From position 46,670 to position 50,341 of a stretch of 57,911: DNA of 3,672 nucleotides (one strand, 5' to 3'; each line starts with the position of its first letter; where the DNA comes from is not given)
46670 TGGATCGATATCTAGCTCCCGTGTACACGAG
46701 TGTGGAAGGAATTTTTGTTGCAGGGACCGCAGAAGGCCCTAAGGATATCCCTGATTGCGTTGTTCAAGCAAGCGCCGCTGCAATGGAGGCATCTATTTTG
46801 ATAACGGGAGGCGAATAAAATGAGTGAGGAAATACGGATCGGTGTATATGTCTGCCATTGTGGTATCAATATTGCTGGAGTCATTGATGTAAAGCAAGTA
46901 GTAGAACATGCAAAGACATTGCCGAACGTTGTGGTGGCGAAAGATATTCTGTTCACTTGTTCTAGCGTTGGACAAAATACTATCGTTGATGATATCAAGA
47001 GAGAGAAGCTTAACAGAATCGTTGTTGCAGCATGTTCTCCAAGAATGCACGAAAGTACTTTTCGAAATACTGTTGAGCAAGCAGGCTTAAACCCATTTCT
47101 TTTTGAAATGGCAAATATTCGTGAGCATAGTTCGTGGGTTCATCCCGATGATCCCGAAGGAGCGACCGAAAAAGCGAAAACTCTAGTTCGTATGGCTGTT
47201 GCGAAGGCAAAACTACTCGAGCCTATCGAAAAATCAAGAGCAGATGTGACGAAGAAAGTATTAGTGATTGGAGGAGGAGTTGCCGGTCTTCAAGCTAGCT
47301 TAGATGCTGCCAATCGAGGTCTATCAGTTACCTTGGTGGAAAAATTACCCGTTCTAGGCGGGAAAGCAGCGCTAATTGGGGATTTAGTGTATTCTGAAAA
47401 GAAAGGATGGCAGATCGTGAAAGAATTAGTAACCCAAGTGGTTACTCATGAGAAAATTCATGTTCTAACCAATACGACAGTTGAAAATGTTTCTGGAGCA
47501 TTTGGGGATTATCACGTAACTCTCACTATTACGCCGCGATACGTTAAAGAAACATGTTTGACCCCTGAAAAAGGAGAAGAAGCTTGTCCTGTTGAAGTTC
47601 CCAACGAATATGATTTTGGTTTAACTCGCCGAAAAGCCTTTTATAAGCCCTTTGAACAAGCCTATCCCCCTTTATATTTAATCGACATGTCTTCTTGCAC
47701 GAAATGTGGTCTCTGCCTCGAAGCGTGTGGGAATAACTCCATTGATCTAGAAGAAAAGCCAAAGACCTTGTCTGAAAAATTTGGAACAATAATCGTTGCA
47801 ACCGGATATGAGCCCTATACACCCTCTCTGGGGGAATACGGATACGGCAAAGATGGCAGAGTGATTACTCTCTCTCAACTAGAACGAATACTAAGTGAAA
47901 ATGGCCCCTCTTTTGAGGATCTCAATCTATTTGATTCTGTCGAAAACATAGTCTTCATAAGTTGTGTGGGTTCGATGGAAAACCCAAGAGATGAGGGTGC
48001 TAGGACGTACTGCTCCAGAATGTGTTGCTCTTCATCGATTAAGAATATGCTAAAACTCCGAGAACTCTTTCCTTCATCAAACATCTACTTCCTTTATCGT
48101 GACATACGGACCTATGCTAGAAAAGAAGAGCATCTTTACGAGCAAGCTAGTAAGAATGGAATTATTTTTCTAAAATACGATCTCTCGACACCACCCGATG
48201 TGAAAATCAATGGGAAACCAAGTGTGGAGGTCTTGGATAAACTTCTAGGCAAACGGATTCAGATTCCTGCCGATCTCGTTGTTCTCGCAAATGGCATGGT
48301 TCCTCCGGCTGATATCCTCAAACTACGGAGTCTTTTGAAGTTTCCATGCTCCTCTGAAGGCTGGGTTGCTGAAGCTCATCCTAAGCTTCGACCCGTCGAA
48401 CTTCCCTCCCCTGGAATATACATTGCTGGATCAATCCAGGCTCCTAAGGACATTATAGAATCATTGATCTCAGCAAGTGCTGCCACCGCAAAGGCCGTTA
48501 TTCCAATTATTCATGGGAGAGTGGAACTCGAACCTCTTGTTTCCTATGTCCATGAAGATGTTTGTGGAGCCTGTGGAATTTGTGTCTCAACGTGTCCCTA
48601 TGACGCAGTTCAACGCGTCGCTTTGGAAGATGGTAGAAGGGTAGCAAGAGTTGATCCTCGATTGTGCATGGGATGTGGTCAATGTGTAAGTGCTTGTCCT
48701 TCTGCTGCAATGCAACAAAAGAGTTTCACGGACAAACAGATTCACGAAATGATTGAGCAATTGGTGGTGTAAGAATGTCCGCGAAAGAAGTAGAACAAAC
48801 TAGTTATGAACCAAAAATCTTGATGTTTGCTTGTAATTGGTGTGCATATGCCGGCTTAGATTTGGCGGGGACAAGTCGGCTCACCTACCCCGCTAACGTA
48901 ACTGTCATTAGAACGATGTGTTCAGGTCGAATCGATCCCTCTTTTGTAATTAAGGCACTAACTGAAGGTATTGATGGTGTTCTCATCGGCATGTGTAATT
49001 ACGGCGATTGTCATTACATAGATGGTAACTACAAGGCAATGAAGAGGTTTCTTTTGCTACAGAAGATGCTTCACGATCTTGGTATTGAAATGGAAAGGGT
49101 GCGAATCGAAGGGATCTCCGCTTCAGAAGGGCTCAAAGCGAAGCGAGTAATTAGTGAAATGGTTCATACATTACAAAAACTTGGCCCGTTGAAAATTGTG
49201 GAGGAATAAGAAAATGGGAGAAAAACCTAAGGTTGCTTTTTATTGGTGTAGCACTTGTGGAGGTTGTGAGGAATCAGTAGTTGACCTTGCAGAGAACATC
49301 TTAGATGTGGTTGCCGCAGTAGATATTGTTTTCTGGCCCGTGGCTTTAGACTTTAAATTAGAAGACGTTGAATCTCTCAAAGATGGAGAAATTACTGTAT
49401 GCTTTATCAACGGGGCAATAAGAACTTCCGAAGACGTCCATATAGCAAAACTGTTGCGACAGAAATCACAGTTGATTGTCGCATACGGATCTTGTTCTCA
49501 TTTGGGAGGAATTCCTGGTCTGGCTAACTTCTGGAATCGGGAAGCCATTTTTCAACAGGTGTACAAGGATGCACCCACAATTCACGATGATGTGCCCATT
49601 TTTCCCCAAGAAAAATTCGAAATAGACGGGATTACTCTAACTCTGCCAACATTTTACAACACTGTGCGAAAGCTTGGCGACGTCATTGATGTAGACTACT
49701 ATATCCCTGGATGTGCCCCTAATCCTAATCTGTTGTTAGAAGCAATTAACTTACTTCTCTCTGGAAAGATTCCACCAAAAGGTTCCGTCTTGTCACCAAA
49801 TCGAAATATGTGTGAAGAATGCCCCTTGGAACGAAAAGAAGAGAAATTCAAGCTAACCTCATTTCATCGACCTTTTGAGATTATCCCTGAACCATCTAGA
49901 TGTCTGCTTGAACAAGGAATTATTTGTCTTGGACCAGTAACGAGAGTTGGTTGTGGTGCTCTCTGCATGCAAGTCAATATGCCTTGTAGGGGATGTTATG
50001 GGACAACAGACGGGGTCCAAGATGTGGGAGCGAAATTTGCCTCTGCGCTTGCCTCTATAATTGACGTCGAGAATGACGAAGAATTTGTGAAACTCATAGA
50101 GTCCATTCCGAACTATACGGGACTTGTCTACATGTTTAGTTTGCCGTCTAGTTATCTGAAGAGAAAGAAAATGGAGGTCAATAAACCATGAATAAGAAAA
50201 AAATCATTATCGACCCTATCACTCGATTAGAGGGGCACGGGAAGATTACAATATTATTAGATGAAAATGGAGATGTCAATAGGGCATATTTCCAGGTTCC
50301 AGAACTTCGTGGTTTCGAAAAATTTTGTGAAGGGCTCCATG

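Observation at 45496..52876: Mvh-type [NiFe] hydrogenase operon wired to two HdrA paralogues and a QmoC-like membrane subunit, with no HdrBC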

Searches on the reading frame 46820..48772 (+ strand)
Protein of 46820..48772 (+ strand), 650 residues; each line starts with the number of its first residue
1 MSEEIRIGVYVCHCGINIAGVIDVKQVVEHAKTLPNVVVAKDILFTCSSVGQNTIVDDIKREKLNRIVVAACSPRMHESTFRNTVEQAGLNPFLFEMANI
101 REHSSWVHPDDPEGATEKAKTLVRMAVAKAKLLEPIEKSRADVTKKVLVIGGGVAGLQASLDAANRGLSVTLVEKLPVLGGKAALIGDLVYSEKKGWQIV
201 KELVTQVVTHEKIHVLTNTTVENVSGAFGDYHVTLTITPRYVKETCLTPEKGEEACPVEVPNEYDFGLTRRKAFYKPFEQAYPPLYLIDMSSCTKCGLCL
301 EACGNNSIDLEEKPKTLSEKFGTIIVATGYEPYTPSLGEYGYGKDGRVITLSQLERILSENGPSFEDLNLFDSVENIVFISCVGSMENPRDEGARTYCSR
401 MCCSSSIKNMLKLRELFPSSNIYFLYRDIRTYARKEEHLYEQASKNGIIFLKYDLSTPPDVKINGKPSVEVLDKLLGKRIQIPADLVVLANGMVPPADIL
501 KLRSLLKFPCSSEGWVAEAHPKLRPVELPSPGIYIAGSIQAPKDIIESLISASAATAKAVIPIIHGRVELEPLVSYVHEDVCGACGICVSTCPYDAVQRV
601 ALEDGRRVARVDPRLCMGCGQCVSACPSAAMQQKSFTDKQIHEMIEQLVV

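Call 3: search_protein_families(library=pfam, proteins=[window:46820-48772:+], max_evalue=0.01)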
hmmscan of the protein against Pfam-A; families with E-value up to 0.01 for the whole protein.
window:46820-48772:+ (650 aa): 21 families
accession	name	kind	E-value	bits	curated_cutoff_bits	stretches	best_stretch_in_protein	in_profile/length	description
PF00037.32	Fer4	-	5.8e-17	61.2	21.1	3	610-631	2-23/24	4Fe-4S binding domain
PF12838.12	Fer4_7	-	2.3e-13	50.8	27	2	582-630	2-52/52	4Fe-4S dicluster domain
PF07992.20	Pyr_redox_2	-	3.3e-12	46.9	26.1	1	145-226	143-211/291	Pyridine nucleotide-disulphide oxidoreductase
PF13187.11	Fer4_9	-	3.3e-12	46.7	27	2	582-630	2-51/52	4Fe-4S dicluster domain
PF14697.11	Fer4_21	-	4.9e-11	43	35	2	577-628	3-53/59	4Fe-4S dicluster domain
PF13484.11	Fer4_16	-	2.2e-10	41.6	30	1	616-638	2-23/66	4Fe-4S double cluster binding domain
PF12797.12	Fer4_2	-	9.5e-10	38.2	24.5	2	610-628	4-22/22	4Fe-4S binding domain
PF12837.12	Fer4_6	-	1.1e-09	38.1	25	2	608-630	1-23/24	4Fe-4S binding domain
PF12831.13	FAD_oxidored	-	1e-08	35.3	27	1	147-208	2-65/416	FAD dependent oxidoreductase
PF13237.11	Fer4_10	-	2e-08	34.5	25.5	2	577-627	4-53/53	4Fe-4S dicluster domain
PF00890.30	FAD_binding_2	-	3.7e-07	30.1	20.4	1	147-184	2-39/414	FAD binding domain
PF01266.30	DAO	-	6.3e-07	29.7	27.9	1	146-180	1-35/353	FAD dependent oxidoreductase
PF13450.12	NAD_binding_8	-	6.6e-06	26.8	21.9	1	149-184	1-36/68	NAD(P)-binding Rossmann-like domain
PF12800.12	Fer4_4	-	1.5e-05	25.4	24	1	615-627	3-15/17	4Fe-4S binding domain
PF25160.1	LdpA_Fe-S-bd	-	2.6e-05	24.4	27.6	1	610-635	22-47/49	LdpA Fe-S cluster-binding domain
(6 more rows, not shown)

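Call 4: search_protein_families(library=ncbifam, proteins=[window:46820-48772:+], max_evalue=0.01)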
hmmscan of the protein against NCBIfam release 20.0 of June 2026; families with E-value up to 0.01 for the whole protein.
window:46820-48772:+ (650 aa): 165 families (the best 25 are shown)
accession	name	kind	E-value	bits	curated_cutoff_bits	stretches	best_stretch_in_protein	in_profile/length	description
NF040770.1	hetero_SS_HdrA2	exception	4.9e-203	676.4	1100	1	6-648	1-640/777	CoB-CoM heterodisulfide reductase HdrA2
NF041891.1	hdrA_Methbact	equivalog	2.7e-146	488.8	1300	1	6-648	2-635/762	ferredoxin:CoB-CoM heterodisulfide reductase subunit HdrA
NF041778.1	hetero_SS_HdrA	equivalog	1.9e-139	465.8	1400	1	7-648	8-650/771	ferredoxin:CoB-CoM heterodisulfide reductase subunit HdrA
NF009410.0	PRK12771.1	subfamily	8.9e-13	47.6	516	2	135-182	129-176/566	NAD(P)-binding protein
NF004536.0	PRK05888.1-1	equivalog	7.8e-12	44.9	212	2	579-635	57-118/180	NADH-quinone oxidoreductase subunit NuoI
TIGR04105.1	FeFe_hydrog_B1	subfamily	7.9e-12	44.6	450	1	574-644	136-218/462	monomeric [FeFe] hydrogenase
NF038196.1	ferrodoxin_EFR1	subfamily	1.9e-11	44.5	75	1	576-639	180-237/242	EFR1 family ferrodoxin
TIGR01971.1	NuoI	subfamily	5.4e-11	42.1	113.05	2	576-633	38-100/121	NADH-quinone oxidoreductase, chain I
TIGR03997.1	mycofact_OYE_2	equivalog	1.1e-10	40.5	793.15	1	139-217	374-450/645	mycofactocin system FadH/OYE family oxidoreductase 2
NF058577.1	FdxA_fam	equivalog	2e-10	40.7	65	1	575-630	2-52/52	4Fe-4S ferredoxin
TIGR02700.1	flavo_MJ0208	hypoth_equivalog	5.8e-10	38.8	251.35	1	576-633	144-196/234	dihydromethanopterin reductase (acceptor)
NF041087.1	bile_acid_BaiCD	equivalog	6.5e-10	37.7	825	1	139-222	375-456/642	bile acid Fe-S flavoenzyme BaiCD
TIGR02179.1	PorD_KorD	subfamily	6.9e-10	38.9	60.05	1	577-632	22-73/78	2-oxoacid:acceptor oxidoreductase, delta subunit, pyruvate/2-ketoisovalerate family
NF040612.1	F420_dehyd_FpoI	exception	7.8e-10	38.7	180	1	580-638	42-107/135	F420H2 dehydrogenase subunit FpoI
TIGR01944.1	rnfB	subfamily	1.1e-09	38.2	68.7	1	571-640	104-169/190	RnfABCDGE type electron transport complex subunit B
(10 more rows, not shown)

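Call 35: search_solved_structures(query=window:46820-48772:+, max_evalue=1e-10, show_alignments=1)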
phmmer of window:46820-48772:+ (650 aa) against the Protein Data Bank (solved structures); distinct sequences matched with E-value up to 1e-10: 7.
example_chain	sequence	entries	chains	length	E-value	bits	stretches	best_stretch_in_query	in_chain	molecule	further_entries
5odc_A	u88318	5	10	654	1.9e-176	591.6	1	3-647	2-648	Heterodisulfide reductase, subunit A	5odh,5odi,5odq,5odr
8rvu_a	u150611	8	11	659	1.6e-172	578.6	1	3-646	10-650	H(2):CoB-CoM heterodisulfide,ferredoxin reductase subunit A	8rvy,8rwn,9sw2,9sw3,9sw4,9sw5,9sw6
8rvv_A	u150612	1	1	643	1.4e-171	575.5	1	6-646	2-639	H(2):CoB-CoM heterodisulfide,ferredoxin reductase subunit A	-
9sfi_A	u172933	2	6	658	3.4e-147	495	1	5-647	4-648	CoB--CoM heterodisulfide reductase iron-sulfur subunit A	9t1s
7bkb_A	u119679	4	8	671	1.1e-142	480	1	4-646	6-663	CoB--CoM heterodisulfide reductase iron-sulfur subunit A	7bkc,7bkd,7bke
6tjr_A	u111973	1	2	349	1.9e-31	112.6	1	323-559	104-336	Fumarate reductase/succinate dehydrogenase flavoprotein domain protein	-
9sw6_G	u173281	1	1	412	3.1e-14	55.7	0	576-635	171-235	Polyferredoxin protein MvhB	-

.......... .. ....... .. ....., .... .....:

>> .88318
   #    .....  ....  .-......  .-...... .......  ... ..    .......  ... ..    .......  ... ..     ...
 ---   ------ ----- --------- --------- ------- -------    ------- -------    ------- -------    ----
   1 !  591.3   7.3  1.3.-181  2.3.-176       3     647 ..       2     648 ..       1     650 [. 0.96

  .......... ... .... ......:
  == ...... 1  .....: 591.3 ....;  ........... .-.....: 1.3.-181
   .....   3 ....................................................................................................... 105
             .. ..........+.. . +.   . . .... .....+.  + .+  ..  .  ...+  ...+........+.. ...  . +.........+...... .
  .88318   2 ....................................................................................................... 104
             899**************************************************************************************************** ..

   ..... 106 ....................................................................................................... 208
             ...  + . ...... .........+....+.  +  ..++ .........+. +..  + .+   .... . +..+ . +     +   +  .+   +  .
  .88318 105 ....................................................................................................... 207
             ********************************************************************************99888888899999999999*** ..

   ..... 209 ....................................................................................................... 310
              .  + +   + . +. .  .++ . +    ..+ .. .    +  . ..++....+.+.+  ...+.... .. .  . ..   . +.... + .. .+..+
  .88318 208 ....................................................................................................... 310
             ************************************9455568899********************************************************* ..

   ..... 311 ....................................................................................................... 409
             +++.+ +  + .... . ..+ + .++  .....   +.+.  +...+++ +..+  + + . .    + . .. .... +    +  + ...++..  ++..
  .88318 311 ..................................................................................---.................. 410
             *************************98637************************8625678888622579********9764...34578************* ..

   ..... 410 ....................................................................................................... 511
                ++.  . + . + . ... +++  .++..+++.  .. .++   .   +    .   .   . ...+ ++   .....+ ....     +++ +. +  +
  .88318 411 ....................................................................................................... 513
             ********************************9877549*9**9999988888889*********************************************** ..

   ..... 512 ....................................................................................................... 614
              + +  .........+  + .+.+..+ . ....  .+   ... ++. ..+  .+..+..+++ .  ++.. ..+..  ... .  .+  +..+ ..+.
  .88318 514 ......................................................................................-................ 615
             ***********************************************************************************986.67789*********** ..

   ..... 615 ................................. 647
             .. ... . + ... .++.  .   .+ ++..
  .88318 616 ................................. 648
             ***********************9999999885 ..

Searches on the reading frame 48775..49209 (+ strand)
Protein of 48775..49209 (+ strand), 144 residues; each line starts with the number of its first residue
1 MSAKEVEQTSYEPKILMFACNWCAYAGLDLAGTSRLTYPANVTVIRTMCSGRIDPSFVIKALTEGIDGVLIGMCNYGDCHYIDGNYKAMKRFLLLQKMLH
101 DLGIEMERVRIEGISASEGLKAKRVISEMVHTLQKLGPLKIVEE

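Call 3: search_protein_families(library=pfam, proteins=[window:48775-49209:+], max_evalue=0.01)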
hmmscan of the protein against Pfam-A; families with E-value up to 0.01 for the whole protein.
window:48775-49209:+ (144 aa): 1 family
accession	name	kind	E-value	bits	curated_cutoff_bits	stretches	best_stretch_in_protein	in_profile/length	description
PF02662.21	FlpD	-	2.9e-49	166.6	22.3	1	15-137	1-123/123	Methyl-viologen-reducing hydrogenase, delta subunit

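Call 4: search_protein_families(library=ncbifam, proteins=[window:48775-49209:+], max_evalue=0.01)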
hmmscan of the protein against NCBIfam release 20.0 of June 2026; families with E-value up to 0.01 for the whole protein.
window:48775-49209:+ (144 aa): 5 families
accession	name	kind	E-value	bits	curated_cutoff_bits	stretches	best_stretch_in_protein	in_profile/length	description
NF040770.1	hetero_SS_HdrA2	exception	1.6e-50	172.1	1100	1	6-139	641-774/777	CoB-CoM heterodisulfide reductase HdrA2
NF045873.1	F420_non_VhuD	exception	2.4e-32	111.8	215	1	12-139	1-128/132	F420-non-reducing hydrogenase iron-sulfur subunit VhuD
NF041891.1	hdrA_Methbact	equivalog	1.8e-08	33.1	1300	1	10-112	641-737/762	ferredoxin:CoB-CoM heterodisulfide reductase subunit HdrA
NF041778.1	hetero_SS_HdrA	equivalog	2.6e-05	22.3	1400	1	5-71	646-712/771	ferredoxin:CoB-CoM heterodisulfide reductase subunit HdrA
NF002243.0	PRK01153.1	subfamily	0.0078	15.8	127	1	46-115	2-76/175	nicotinamide-nucleotide adenylyltransferase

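Call 75: search_solved_structures(query=window:48775-49209:+, max_evalue=0.00001, show_alignments=2)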
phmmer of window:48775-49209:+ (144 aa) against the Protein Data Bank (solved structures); distinct sequences matched with E-value up to 0.00001: 6.
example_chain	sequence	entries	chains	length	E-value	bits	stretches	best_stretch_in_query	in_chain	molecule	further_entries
5odc_D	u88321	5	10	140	4.4e-46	159.7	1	10-144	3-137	Methyl-viologen reducing hydrogenase subunit D | Methyl-viologen reducing hydrogenase, subunit D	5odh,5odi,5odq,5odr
8rvu_F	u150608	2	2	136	2.4e-45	157.4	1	10-140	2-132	Methyl viologen-reducing hydrogenase, subunit D-related protein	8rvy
7bkb_F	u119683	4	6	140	1.5e-44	154.8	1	10-142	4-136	F420-non-reducing hydrogenase subunit D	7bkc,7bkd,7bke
9sw2_D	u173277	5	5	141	5.9e-44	152.9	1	13-141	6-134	F420-non-reducing hydrogenase iron-sulfur subunit D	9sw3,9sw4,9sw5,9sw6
8rvv_F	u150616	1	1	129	9.1e-44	152.3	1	11-139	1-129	Methyl viologen-reducing hydrogenase, subunit D-related protein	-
9sfi_K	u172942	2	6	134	2.2e-23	86.2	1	12-140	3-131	F420-non-reducing hydrogenase subunit delta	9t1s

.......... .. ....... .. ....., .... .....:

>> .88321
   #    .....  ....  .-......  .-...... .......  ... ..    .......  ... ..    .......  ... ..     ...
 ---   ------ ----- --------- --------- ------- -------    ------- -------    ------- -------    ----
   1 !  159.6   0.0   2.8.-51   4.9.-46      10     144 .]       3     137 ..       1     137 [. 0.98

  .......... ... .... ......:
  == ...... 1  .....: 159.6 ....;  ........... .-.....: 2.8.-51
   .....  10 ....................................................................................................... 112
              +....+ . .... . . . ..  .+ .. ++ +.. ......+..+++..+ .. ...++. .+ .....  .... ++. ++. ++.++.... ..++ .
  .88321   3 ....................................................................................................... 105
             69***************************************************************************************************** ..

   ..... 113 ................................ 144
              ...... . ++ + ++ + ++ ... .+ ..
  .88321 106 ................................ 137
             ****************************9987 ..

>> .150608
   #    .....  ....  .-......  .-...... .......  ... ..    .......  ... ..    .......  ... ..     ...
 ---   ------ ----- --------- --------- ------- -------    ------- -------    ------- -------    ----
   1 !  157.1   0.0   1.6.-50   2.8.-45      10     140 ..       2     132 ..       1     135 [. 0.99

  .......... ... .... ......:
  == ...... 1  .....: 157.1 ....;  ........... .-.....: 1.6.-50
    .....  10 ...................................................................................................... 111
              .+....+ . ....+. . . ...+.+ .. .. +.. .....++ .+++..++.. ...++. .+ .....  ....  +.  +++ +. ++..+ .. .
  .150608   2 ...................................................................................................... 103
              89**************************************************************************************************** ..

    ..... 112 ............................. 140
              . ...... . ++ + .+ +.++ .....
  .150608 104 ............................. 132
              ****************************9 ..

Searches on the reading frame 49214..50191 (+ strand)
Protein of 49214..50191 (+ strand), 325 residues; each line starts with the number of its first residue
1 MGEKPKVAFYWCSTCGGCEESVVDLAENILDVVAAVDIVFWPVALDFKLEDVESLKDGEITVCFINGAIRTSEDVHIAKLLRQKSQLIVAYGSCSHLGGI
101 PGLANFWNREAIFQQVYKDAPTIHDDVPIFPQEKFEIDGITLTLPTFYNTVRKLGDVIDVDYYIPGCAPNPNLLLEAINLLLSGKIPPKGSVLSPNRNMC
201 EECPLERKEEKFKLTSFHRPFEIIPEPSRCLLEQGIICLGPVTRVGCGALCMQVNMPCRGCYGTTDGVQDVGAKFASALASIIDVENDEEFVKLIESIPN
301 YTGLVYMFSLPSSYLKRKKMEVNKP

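Call 3: search_protein_families(library=pfam, proteins=[window:49214-50191:+], max_evalue=0.01)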
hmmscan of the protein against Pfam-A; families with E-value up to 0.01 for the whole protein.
window:49214-50191:+ (325 aa): 1 family
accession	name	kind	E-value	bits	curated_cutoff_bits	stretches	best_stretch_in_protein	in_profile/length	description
PF01058.29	Oxidored_q6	-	4.6e-23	81.8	27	1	15-179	1-126/128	NADH ubiquinone oxidoreductase, 20 Kd subunit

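Call 4: search_protein_families(library=ncbifam, proteins=[window:49214-50191:+], max_evalue=0.01)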
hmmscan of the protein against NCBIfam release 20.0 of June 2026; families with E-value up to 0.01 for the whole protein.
window:49214-50191:+ (325 aa): 14 families
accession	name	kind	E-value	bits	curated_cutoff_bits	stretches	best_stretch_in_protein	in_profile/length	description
NF045875.1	F420_non_VhuG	exception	3e-67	226.9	450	1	1-318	1-284/286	F420-non-reducing hydrogenase subunit VhuG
NF040836.1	sulfhyd_HydD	equivalog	1.1e-24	87.1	500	2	3-122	4-116/261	NADPH-dependent hydrogenase/sulfhydrogenase 1 subunit delta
NF040831.1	sulfhyd_ShyD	equivalog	3.7e-17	62.7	460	2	8-120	4-108/240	NAD(P)-dependent hydrogenase/sulfhydrogenase 2 subunit delta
TIGR03294.1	FrhG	equivalog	3.4e-16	59.7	245.5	2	150-195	109-150/228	coenzyme F420 hydrogenase subunit gamma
NF005012.1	PRK06411.1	subfamily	2.2e-08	33.8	116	1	147-181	120-154/166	NADH-quinone oxidoreductase subunit NuoB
TIGR01957.1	nuoB_fam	subfamily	2e-06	27.8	142.7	1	147-181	104-138/145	NADH-quinone oxidoreductase subunit B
NF011392.0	PRK14817.1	equivalog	4.7e-05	23.1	271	1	148-186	123-160/182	NADH-quinone oxidoreductase subunit B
NF011394.0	PRK14819.1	equivalog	0.0001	21.9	312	1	148-180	119-151/264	NADH-quinone oxidoreductase subunit B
NF011393.0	PRK14818.1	equivalog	0.00011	21.8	255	1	148-178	118-148/173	NADH dehydrogenase subunit B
NF009808.0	PRK13292.1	equivalog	0.0012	16.8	1156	1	148-186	112-149/791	NADH-quinone oxidoreductase subunit B/C/D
NF011390.0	PRK14815.1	equivalog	0.0017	17.7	281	1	148-185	120-156/183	NADH dehydrogenase subunit B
NF011395.0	PRK14820.1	equivalog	0.003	17.3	263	0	148-178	120-150/180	NADH-quinone oxidoreductase subunit B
NF011391.0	PRK14816.1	equivalog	0.0036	16.9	283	1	147-177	139-169/196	NADH-quinone oxidoreductase subunit B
NF011388.0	PRK14813.1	equivalog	0.0093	15.8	294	0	148-176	116-144/189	NADH dehydrogenase subunit B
